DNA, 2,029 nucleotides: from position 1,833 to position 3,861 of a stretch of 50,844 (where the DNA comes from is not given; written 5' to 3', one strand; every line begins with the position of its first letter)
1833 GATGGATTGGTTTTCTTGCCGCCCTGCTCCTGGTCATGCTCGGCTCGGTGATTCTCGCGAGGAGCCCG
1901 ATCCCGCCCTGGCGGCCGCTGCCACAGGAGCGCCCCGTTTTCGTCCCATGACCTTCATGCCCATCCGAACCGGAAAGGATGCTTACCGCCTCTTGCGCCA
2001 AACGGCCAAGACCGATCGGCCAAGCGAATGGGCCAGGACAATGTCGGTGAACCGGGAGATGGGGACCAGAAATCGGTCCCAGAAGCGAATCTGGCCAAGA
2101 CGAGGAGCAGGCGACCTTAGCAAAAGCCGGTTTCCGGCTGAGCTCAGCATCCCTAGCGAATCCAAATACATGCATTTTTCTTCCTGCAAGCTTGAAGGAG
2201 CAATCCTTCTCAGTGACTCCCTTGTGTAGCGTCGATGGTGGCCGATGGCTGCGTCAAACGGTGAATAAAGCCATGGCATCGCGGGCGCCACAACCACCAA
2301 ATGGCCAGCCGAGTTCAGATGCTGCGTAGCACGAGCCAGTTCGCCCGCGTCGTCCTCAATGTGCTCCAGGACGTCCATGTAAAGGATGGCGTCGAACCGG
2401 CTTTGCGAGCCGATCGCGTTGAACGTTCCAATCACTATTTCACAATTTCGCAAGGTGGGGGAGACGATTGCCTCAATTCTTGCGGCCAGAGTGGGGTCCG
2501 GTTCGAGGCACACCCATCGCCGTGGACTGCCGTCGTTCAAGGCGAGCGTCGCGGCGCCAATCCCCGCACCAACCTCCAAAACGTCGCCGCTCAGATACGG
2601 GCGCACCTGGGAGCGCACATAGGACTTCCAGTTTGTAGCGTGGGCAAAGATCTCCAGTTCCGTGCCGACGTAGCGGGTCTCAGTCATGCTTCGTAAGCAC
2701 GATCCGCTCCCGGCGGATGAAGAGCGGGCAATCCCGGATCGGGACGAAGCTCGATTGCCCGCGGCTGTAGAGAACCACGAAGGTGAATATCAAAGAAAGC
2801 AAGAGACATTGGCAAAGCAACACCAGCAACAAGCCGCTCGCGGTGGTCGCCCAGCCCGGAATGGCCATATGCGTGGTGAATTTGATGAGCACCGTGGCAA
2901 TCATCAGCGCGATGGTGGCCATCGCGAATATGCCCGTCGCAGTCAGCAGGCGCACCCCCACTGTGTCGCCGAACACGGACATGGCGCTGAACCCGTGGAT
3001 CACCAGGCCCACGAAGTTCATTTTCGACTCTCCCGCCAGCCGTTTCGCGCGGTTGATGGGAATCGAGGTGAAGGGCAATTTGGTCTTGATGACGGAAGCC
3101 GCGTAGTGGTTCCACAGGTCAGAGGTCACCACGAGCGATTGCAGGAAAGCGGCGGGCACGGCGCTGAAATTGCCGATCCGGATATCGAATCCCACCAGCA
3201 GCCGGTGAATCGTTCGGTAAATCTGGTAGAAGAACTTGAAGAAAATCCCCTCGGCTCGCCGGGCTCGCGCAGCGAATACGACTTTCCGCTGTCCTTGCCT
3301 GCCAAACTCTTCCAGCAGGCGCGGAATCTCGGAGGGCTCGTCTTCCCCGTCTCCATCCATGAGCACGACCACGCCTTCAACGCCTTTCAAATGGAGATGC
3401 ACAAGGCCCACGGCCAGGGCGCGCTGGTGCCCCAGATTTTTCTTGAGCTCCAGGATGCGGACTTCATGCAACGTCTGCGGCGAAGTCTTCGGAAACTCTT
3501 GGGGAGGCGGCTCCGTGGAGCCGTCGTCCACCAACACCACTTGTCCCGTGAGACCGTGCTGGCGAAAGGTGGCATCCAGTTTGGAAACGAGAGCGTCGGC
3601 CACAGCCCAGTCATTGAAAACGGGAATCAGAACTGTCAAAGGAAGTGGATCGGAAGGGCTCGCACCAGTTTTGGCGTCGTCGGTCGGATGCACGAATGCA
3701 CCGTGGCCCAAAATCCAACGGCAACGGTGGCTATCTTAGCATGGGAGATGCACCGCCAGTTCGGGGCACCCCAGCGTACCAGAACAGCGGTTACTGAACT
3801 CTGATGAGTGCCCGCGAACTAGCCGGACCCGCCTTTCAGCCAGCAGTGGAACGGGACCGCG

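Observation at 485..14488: Unusual concentration of GT-C membrane glycosyltransferases with one GtrB/ArnC-like lipid-sugar synthase and three SAM-methyltransferases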

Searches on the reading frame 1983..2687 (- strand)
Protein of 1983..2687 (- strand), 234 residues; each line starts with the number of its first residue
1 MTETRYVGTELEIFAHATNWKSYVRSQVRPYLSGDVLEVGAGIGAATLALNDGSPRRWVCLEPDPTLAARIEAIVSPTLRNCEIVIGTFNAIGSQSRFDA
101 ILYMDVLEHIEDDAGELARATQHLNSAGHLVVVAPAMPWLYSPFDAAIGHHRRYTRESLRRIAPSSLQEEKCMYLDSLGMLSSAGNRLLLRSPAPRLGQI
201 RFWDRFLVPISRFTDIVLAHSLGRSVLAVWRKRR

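Call 4: search_protein_families(library=pfam, proteins=[window:1983-2687:-], max_evalue=0.01)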
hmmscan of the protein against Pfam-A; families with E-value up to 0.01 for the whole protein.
window:1983-2687:- (234 aa): 5 families
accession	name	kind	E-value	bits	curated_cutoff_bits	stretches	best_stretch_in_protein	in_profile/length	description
PF13489.12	Methyltransf_23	-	1.6e-08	34.9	27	1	33-162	23-153/164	Methyltransferase domain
PF08241.18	Methyltransf_11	-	1e-06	29.7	21.2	1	37-132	1-95/95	Methyltransferase domain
PF13649.12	Methyltransf_25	-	1.2e-06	29.5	27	1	36-127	1-96/97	Methyltransferase domain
PF08242.18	Methyltransf_12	-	2e-06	28.9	30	1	37-130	1-98/98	Methyltransferase domain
PF00398.26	RrnaAD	-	0.0003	20.4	24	1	35-81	33-77/263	Ribosomal RNA adenine dimethylase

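Call 6: search_protein_families(library=ncbifam, proteins=[window:1983-2687:-], max_evalue=0.01)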
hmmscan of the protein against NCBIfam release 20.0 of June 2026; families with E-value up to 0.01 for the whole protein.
window:1983-2687:- (234 aa): 6 families
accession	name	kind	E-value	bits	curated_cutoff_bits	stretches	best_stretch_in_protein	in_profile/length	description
NF011650.0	PRK15068.1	equivalog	1.6e-05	24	209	1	18-132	103-225/324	tRNA 5-methoxyuridine(34)/uridine 5-oxyacetic acid(34) synthase CmoB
TIGR01983.1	UbiG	equivalog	0.00013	21.3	102.95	1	33-132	50-151/228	bifunctional 2-polyprenyl-6-hydroxyphenol methylase/3-demethylubiquinol 3-O-methyltransferase UbiG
TIGR00452.1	TIGR00452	equivalog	0.00014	20.8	275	1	19-132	99-219/316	tRNA 5-methoxyuridine(34)/uridine 5-oxyacetic acid(34) synthase CmoB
TIGR00755.1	ksgA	equivalog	0.00039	19.8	171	1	32-87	29-82/256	16S rRNA (adenine(1518)-N(6)/adenine(1519)-N(6))-dimethyltransferase RsmA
NF041255.1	mycofact_MftM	equivalog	0.0019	17.6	200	1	29-166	135-269/289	mycofactocin oligosaccharide methyltransferase MftM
TIGR01444.1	fkbM_fam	subfamily_domain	0.0062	17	37.7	0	36-80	2-47/143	FkbM family methyltransferase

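Call 71: find_related_loci(query=A5, collection=metagenome_contigs, flank=6000)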
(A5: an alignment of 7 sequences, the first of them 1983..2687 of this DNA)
Query A5 (234 aa) in metagenome_contigs; peptide patterns used: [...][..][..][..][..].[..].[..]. (x = any residue, [..] = any of these).
600 stretches matched a pattern (row limit reached: there are more); 91 encode a relative of the query (tblastn E <= 1e-3); the best 80 are kept; 80 distinct loci.
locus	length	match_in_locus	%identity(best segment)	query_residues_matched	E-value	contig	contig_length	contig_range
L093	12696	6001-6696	66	1-232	5e-105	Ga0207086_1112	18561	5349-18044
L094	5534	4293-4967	55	6-232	4e-82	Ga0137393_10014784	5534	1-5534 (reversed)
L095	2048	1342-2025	56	2-232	2e-83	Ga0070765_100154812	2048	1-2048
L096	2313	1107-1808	52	1-232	2e-79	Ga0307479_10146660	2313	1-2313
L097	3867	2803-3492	52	2-232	4e-76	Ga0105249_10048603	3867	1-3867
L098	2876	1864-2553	51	1-231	2e-76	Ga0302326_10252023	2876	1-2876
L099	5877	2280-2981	56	1-232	4e-75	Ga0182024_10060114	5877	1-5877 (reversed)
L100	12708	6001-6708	50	1-234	1e-74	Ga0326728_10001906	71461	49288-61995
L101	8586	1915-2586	55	5-231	8e-74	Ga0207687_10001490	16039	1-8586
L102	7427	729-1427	49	1-232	6e-74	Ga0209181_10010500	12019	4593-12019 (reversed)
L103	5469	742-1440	49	1-232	7e-74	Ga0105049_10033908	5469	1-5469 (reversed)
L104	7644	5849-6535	51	6-232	1e-73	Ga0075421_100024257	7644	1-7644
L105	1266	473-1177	51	1-233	4e-78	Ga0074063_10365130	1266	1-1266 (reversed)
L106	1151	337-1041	49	1-234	6e-78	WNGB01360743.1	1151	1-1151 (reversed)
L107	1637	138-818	52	4-232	1e-75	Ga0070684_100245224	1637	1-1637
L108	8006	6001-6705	51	1-234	2e-71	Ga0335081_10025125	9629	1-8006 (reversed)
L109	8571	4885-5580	52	3-232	9e-71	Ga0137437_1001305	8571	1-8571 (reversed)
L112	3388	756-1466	50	1-232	3e-66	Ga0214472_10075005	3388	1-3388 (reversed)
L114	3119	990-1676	49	6-232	3e-65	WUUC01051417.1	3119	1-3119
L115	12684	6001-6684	47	6-231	5e-63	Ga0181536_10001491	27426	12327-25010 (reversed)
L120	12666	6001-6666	35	10-231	2e-30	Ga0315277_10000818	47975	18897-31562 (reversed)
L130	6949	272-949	32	9-232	6e-27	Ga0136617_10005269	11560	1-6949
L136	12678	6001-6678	31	2-227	2e-25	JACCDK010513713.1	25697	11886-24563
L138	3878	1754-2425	31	10-233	5e-24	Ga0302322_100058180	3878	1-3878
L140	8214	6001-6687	33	6-232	2e-23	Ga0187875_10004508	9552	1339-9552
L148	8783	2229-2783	30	1-181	1e-17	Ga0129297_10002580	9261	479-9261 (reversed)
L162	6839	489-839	31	36-159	7e-8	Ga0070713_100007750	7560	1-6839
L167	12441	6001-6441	32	24-174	3e-7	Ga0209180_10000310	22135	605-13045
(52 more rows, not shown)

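Call 75: search_protein_families(library=pfam, proteins=[L109:5624-7261:+, L112:1491-3386:+, L114:1691-3118:+, L115:6597-8132:+, L138:2425-3876:+, L162:1120-2493:+, L120:6669-8639:+, L094:1713-3245:+, L130:1002-2720:+, L167:6651-7946:+], max_evalue=0.01)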
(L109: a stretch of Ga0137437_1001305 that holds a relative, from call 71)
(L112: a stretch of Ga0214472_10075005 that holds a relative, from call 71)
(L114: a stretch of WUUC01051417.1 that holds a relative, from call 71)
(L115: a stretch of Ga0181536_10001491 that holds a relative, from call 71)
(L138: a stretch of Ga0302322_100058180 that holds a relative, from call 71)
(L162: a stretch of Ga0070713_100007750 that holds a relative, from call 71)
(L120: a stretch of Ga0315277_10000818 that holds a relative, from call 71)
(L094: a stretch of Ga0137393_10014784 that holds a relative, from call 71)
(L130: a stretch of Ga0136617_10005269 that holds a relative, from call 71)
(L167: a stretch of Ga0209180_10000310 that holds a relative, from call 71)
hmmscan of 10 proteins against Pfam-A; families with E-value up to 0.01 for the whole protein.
L109:5624-7261:+ (546 aa): 2 families
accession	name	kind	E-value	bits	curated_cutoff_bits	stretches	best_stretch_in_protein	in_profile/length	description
PF13231.12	PMT_2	-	3.9e-16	60.1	26.1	1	94-248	2-156/160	Dolichyl-phosphate-mannose-protein mannosyltransferase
PF02366.24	PMT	-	2.3e-07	31.1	22.7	1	115-222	81-198/245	Dolichyl-phosphate-mannose-protein mannosyltransferase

L112:1491-3386:+ (632 aa): 0 families

L114:1691-3118:+ (476 aa): 0 families

L115:6597-8132:+ (512 aa): 0 families

L138:2425-3876:+ (484 aa): 0 families

L162:1120-2493:+ (458 aa): 1 family
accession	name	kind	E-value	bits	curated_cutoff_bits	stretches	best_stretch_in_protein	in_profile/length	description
PF13231.12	PMT_2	-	2e-05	25.3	26.1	1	87-244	5-155/160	Dolichyl-phosphate-mannose-protein mannosyltransferase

L120:6669-8639:+ (657 aa): 0 families

L094:1713-3245:+ (511 aa): 0 families

L130:1002-2720:+ (573 aa): 0 families

L167:6651-7946:+ (432 aa): 1 family
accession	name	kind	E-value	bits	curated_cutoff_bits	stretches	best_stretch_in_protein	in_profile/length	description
PF13231.12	PMT_2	-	0.0032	18.2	26.1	1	61-218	4-155/160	Dolichyl-phosphate-mannose-protein mannosyltransferase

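Call 81: search_solved_structures(query=A5, max_evalue=0.001)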
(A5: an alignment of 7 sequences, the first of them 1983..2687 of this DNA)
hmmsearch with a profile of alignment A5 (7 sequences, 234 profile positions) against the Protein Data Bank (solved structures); distinct sequences matched with E-value up to 0.001: 67 (the best 60 are shown).
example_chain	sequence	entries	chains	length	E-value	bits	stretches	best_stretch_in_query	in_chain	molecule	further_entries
5wp5_A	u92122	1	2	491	1.8e-10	44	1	31-132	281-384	Phosphomethylethanolamine N-methyltransferase 2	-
5wp4_A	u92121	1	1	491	6e-10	42.3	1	33-131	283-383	Phosphoethanolamine N-methyltransferase 1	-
3mgg_A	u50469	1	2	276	8.7e-10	41.7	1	33-132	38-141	Methyltransferase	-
2p7h_A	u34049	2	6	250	8.9e-10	41.7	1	31-138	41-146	Hypothetical protein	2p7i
3bus_A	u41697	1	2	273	1.6e-09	40.9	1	21-131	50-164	Methyltransferase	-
4kdr_A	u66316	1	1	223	2.3e-08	37.1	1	30-130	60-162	3-demethylubiquinone-9 3-methyltransferase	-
5dpm_A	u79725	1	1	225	2.3e-08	37.1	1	30-130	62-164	Ubiquinone biosynthesis O-methyltransferase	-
4kdc_A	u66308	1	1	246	2.8e-08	36.8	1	30-130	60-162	3-demethylubiquinone-9 3-methyltransferase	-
6gkv_A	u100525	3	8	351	3e-07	33.4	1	32-131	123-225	Coclaurine N-methyltransferase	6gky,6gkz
2gs9_A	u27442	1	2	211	4.3e-07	32.9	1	33-133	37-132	Hypothetical protein TT1324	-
3dtn_A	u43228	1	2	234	1.9e-06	30.8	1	34-128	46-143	Putative Methyltransferase MM_2633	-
2avn_A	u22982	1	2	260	2.6e-06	30.4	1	20-139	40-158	ubiquinone/menaquinone biosynthesis methyltransferase-related protein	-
3cc8_A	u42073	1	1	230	3.7e-06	29.9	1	32-137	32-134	Putative methyltransferase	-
9we4_B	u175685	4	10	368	4.4e-06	29.6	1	32-131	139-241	N-methyltransferase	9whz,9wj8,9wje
9wj7_B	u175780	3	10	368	7.4e-06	28.9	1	32-131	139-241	N-methyltransferase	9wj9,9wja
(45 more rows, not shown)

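Call 83: search_protein_families(library=pfam, proteins=[L148:3001-4539:+, L148:5198-6811:+, L100:6818-8395:+], max_evalue=0.01)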
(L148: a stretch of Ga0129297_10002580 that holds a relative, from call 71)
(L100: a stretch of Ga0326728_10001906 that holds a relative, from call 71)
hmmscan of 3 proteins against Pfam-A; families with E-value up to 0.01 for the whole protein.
L148:3001-4539:+ (513 aa): 1 family
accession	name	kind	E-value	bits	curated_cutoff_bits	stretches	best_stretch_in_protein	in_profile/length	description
PF13231.12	PMT_2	-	3.3e-05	24.6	26.1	1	151-263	31-146/160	Dolichyl-phosphate-mannose-protein mannosyltransferase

L148:5198-6811:+ (538 aa): 1 family
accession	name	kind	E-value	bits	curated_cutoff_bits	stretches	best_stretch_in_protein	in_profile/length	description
PF13231.12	PMT_2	-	0.00029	21.5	26.1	1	171-288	30-149/160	Dolichyl-phosphate-mannose-protein mannosyltransferase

L100:6818-8395:+ (526 aa): 0 families

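Call 88: search_protein_families(library=pfam, proteins=[L115:583-2646:+, L115:2705-4378:+, L115:8910-10631:-, L093:6723-7934:-, L093:3453-5012:-, L093:9638-11206:-, L108:1493-3004:-, L108:3031-4560:-, L140:4313-5962:-, L136:3119-5161:+], max_evalue=0.01)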
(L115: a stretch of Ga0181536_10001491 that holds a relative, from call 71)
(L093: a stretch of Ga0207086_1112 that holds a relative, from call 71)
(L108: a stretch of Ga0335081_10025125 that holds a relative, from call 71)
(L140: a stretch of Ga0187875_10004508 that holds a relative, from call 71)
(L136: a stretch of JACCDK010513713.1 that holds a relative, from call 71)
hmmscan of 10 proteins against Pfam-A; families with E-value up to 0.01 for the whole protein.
L115:583-2646:+ (688 aa): 0 families

L115:2705-4378:+ (558 aa): 0 families

L115:8910-10631:- (574 aa): 1 family
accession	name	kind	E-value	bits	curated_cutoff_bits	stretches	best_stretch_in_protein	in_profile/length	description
PF03901.23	Glyco_transf_22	-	1.6e-26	94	23.8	1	89-422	4-353/414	Alg9-like mannosyltransferase family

L093:6723-7934:- (404 aa): 1 family
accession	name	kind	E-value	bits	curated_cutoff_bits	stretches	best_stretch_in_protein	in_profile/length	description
PF01757.29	Acyl_transf_3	-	1.3e-26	93.9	31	1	21-369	2-323/326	Acyltransferase domain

L093:3453-5012:- (520 aa): 2 families
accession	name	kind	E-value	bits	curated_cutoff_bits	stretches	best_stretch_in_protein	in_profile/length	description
PF13231.12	PMT_2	-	3e-06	28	26.1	1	96-236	3-150/160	Dolichyl-phosphate-mannose-protein mannosyltransferase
PF14377.11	UBM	-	0.0018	18.1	23.3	1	438-459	11-32/35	Ubiquitin binding region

L093:9638-11206:- (523 aa): 1 family
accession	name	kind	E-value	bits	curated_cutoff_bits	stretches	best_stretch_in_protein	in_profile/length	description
PF13231.12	PMT_2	-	9.7e-05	23.1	26.1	1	169-299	22-150/160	Dolichyl-phosphate-mannose-protein mannosyltransferase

L108:1493-3004:- (504 aa): 0 families

L108:3031-4560:- (510 aa): 0 families

L140:4313-5962:- (550 aa): 0 families

L136:3119-5161:+ (681 aa): 0 families

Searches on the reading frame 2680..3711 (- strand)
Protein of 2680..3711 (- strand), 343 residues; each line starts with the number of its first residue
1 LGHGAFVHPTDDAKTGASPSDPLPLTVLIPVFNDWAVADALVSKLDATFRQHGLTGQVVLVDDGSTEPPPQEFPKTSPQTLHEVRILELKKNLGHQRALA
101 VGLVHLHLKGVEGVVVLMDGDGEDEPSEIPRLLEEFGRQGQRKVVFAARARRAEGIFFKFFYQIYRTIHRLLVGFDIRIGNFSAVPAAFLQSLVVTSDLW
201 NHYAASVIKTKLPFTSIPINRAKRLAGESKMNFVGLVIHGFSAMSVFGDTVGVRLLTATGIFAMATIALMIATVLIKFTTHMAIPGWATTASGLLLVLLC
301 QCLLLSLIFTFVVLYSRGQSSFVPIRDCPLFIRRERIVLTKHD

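Call 4: search_protein_families(library=pfam, proteins=[window:2680-3711:-], max_evalue=0.01)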
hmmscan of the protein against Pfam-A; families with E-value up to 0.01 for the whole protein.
window:2680-3711:- (343 aa): 1 family
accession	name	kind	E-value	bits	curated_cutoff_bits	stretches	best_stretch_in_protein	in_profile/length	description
PF00535.33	Glycos_transf_2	-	1.6e-12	48.1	23.3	1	26-159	1-126/168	Glycosyl transferase family 2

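Call 6: search_protein_families(library=ncbifam, proteins=[window:2680-3711:-], max_evalue=0.01)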
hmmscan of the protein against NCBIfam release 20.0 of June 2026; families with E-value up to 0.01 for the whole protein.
window:2680-3711:- (343 aa): 7 families
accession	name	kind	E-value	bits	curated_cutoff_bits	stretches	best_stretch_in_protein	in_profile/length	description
NF007986.1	PRK10714.1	equivalog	2.7e-15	56.2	529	1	26-298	9-274/316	undecaprenyl-phosphate 4-deoxy-4-formamido-L-arabinose transferase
NF047588.1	GlcsyltransPgfSStrep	equivalog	4.2e-15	55.7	500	1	25-302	3-277/308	glycosyltransferase PgfS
TIGR03965.1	mycofact_glyco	equivalog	6.5e-05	22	280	1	21-137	72-180/467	mycofactocin biosynthesis glycosyltransferase MftF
NF058614.1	PPMAGASynPpgS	equivalog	0.0013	18.2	370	1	27-148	4-112/226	polyprenyl-phospho-N-acetylgalactosaminyl synthase PpgS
TIGR04182.1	glyco_TIGR04182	equivalog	0.0052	16.2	325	0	26-154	3-114/293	S-layer glycoprotein N-glycosyltransferase AglJ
NF041875.1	EPS_EpsD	equivalog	0.0069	15.8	370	1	26-146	2-113/325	exopolysaccharide biosynthesis glycosyltransferase EpsD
NF050113.1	gal_furan_GlfT1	equivalog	0.0088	15.4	330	0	38-136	11-104/290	galactofuranosyltransferase GlfT1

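Call 41: search_solved_structures(query=window:2680-3711:-, max_evalue=0.01, show_alignments=1)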
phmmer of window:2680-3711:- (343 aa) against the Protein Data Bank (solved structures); distinct sequences matched with E-value up to 0.01: 8.
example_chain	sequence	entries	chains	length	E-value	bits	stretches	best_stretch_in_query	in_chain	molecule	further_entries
8vxh_A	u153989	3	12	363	5.2e-16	62.3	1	24-299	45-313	Undecaprenyl-phosphate 4-deoxy-4-formamido-L-arabinose transferase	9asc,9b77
9bhc_C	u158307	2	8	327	7.3e-16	61.8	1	25-299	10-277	Undecaprenyl-phosphate 4-deoxy-4-formamido-L-arabinose transferase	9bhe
9hwj_A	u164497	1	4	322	4.1e-14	56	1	25-299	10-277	Undecaprenyl-phosphate 4-deoxy-4-formamido-L-arabinose transferase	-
5ekp_C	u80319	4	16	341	1.9e-10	44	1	23-309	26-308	Uncharacterized glycosyltransferase sll0501 | Glycosyltransferase sll0501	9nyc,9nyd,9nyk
9nye_A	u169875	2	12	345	1.9e-10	44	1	23-309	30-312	Glycosyltransferase sll0501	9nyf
5eke_A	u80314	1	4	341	5e-10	42.6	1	23-309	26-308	Uncharacterized glycosyltransferase sll0501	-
5mlz_A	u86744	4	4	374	0.00017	24.4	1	23-137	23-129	Dolichol monophosphate mannose synthase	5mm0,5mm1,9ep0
4j9j_A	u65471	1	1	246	0.00084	22.1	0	122-230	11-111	Imidazole glycerol phosphate synthase subunit HisF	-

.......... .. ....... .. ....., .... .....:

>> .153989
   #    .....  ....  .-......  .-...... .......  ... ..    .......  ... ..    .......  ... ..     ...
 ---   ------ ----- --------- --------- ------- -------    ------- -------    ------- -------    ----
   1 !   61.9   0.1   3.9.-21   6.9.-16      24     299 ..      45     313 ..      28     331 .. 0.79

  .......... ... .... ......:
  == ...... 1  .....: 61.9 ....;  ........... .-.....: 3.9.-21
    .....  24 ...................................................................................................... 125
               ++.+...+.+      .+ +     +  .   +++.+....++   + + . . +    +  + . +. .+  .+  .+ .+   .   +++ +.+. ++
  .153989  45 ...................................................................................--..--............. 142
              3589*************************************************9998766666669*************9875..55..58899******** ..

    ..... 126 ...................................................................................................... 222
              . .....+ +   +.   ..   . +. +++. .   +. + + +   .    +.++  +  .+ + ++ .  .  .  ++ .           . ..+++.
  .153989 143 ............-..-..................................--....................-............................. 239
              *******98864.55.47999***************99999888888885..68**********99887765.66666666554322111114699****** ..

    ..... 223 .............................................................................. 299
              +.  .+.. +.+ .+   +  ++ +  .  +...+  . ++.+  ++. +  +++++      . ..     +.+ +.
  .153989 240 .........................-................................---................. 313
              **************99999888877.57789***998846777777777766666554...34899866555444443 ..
